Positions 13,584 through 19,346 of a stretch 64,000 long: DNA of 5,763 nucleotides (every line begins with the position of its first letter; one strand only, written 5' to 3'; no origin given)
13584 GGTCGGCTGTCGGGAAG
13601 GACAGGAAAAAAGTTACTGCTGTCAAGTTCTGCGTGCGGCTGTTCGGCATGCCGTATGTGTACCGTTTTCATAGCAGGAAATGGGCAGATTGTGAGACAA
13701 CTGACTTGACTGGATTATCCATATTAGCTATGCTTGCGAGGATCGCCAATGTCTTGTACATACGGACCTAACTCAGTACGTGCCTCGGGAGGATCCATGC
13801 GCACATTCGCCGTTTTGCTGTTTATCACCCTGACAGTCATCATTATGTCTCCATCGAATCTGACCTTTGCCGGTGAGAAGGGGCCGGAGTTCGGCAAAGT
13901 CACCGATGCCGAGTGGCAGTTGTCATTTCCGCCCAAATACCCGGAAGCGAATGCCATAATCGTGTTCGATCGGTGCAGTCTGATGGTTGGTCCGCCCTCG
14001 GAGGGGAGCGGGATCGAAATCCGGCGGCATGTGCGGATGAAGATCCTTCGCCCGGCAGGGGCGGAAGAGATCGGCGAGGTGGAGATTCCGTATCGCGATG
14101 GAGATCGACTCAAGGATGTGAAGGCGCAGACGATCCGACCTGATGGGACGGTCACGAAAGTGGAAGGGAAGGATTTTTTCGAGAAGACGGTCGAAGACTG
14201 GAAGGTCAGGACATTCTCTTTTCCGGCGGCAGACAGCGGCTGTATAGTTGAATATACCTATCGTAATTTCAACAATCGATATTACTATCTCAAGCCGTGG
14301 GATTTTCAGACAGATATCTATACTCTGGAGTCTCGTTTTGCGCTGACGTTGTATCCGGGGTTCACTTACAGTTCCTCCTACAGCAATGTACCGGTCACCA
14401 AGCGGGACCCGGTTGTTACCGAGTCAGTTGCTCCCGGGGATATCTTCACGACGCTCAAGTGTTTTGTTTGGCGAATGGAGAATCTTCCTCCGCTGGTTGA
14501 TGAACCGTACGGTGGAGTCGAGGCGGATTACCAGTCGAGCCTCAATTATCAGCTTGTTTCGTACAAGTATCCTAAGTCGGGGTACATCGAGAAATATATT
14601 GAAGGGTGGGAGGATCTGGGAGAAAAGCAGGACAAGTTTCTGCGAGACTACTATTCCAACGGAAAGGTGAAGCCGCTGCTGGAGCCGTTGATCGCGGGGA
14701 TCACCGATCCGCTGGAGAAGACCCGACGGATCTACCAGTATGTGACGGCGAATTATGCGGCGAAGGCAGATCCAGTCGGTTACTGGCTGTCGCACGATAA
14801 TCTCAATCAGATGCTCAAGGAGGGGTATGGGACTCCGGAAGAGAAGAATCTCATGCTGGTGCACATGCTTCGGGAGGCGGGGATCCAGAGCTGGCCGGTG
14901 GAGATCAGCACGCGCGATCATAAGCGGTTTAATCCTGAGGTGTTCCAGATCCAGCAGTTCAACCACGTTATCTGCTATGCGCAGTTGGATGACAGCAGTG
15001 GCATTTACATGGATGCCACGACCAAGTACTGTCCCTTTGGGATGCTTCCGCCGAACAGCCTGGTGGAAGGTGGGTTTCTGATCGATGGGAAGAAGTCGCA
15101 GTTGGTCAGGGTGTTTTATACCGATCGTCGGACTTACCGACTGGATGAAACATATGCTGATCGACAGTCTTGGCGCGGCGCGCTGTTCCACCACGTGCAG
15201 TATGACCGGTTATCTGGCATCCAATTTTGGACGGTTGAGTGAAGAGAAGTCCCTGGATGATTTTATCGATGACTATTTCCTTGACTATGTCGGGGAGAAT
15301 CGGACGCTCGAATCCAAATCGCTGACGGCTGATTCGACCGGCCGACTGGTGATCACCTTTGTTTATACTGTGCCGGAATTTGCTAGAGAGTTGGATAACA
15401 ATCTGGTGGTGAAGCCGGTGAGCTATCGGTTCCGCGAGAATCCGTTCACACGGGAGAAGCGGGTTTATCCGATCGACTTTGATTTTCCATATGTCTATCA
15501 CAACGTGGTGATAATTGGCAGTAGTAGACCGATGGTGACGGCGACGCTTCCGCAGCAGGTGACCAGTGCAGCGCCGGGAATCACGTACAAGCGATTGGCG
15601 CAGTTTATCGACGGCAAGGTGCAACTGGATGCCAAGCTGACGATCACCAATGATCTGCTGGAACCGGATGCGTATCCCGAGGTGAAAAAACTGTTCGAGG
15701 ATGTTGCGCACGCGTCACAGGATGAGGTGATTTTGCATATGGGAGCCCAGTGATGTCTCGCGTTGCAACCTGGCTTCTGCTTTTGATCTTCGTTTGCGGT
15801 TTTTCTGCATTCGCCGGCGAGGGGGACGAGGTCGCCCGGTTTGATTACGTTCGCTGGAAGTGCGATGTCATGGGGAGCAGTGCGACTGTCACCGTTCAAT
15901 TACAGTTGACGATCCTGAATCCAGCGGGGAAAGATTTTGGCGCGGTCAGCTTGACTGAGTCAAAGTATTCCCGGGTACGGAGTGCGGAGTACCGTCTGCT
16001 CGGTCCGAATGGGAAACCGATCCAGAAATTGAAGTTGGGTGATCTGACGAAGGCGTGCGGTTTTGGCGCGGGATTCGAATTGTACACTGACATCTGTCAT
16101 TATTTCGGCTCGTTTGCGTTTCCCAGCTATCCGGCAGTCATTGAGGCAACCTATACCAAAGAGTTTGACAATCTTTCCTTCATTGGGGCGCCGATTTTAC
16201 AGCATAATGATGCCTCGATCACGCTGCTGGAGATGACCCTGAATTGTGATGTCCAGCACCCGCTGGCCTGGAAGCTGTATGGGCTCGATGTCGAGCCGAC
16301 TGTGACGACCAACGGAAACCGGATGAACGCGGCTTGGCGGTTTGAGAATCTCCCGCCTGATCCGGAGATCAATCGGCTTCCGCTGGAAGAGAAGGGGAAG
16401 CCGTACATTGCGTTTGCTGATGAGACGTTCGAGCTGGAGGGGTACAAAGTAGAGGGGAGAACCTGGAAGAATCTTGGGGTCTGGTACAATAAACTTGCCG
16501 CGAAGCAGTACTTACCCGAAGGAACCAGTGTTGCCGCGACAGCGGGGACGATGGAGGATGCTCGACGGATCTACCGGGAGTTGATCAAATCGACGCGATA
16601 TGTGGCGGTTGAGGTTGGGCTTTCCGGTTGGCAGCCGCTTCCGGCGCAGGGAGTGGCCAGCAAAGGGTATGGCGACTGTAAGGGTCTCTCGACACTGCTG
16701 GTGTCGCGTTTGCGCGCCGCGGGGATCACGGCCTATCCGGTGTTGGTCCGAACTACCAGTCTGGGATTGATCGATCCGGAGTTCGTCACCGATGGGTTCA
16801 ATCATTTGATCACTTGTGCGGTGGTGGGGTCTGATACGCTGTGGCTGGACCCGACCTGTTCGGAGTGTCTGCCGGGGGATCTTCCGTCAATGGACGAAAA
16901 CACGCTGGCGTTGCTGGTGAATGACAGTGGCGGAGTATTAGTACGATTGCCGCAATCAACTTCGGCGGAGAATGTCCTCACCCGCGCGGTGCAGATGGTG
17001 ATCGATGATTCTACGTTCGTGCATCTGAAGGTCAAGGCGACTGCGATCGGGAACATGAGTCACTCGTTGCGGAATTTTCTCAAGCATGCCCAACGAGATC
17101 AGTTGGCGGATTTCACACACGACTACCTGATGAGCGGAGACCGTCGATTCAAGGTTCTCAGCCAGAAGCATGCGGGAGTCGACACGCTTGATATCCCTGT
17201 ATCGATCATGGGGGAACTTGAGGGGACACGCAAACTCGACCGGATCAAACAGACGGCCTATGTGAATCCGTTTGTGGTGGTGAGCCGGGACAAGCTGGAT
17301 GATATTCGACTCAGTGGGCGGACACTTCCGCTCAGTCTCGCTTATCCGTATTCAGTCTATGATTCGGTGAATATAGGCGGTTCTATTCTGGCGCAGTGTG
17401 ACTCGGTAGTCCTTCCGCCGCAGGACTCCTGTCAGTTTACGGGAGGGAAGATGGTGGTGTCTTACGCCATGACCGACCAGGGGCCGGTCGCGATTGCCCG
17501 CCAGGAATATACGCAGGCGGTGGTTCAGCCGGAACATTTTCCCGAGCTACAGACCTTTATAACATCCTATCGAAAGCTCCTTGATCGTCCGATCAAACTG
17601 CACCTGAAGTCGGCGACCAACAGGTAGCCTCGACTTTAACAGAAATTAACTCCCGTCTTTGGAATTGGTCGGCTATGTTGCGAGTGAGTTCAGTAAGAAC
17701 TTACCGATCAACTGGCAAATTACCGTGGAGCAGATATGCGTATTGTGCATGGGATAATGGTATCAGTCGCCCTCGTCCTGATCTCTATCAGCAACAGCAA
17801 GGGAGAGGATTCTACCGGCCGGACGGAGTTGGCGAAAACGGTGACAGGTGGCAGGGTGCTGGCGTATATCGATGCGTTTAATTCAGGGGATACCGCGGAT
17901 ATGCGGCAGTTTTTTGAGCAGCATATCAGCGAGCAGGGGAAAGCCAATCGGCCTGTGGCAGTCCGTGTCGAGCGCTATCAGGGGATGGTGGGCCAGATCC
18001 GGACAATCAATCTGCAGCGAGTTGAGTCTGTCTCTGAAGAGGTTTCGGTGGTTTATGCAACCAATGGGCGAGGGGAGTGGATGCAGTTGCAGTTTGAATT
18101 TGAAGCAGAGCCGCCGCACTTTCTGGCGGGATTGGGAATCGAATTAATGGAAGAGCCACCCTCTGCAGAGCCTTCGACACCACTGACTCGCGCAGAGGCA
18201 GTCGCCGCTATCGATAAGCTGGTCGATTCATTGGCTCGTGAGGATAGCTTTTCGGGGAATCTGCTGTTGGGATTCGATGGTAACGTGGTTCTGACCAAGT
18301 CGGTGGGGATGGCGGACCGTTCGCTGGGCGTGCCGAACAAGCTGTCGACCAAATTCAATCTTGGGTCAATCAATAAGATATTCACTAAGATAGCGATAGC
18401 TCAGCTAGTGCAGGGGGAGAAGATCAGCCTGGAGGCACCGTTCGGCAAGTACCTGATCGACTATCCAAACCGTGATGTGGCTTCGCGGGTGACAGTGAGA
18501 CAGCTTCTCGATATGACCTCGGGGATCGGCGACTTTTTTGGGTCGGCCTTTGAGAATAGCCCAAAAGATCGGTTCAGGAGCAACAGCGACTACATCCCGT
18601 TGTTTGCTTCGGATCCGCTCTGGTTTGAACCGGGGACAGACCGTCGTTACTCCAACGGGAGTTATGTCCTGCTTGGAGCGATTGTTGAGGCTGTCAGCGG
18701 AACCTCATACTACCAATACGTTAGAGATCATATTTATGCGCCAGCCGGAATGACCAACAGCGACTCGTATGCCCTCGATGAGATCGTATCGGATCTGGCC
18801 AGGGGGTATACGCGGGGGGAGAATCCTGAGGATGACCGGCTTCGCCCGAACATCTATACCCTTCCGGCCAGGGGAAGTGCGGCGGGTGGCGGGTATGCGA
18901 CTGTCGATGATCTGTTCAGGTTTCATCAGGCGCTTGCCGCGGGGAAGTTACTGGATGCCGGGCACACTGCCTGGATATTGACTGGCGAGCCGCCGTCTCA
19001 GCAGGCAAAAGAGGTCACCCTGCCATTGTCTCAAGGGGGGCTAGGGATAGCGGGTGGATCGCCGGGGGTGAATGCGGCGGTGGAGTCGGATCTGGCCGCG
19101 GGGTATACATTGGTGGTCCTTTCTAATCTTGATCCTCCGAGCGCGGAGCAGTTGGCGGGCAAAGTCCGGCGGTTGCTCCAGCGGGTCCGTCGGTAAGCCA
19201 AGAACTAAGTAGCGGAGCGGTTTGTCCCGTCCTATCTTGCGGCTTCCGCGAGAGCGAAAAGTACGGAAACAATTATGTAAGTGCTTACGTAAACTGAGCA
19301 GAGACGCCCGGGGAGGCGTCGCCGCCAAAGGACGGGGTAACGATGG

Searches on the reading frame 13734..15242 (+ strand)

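Call 89: search_protein_families(library=pfam, proteins=[window:13734-15242:+], max_evalue=0.00001)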
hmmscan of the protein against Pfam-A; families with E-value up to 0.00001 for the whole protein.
window:13734-15242:+ (502 aa): 2 families
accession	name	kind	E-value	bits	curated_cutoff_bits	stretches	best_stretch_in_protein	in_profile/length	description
PF12969.12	DUF3857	-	4.7e-15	56.5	24.6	1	95-253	6-168/170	Domain of Unknown Function with PDB structure (DUF3857)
PF01841.26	Transglut_core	-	2.1e-07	31.6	23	1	316-398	4-84/108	Transglutaminase-like superfamily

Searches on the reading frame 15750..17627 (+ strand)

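Call 89: search_protein_families(library=pfam, proteins=[window:15750-17627:+], max_evalue=0.00001)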
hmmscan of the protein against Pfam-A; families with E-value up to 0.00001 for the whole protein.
window:15750-17627:+ (625 aa): 1 family
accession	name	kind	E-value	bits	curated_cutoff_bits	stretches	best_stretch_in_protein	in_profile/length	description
PF12969.12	DUF3857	-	2.2e-07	31.5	24.6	1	44-203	4-168/170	Domain of Unknown Function with PDB structure (DUF3857)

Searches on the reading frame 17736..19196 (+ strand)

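Call 89: search_protein_families(library=pfam, proteins=[window:17736-19196:+], max_evalue=0.00001)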
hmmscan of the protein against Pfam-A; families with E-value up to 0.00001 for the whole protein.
window:17736-19196:+ (486 aa): 1 family
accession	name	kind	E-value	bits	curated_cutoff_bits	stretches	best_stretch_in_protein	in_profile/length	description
PF00144.29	Beta-lactamase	-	4.6e-49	167.8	27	1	181-474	24-319/329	Beta-lactamase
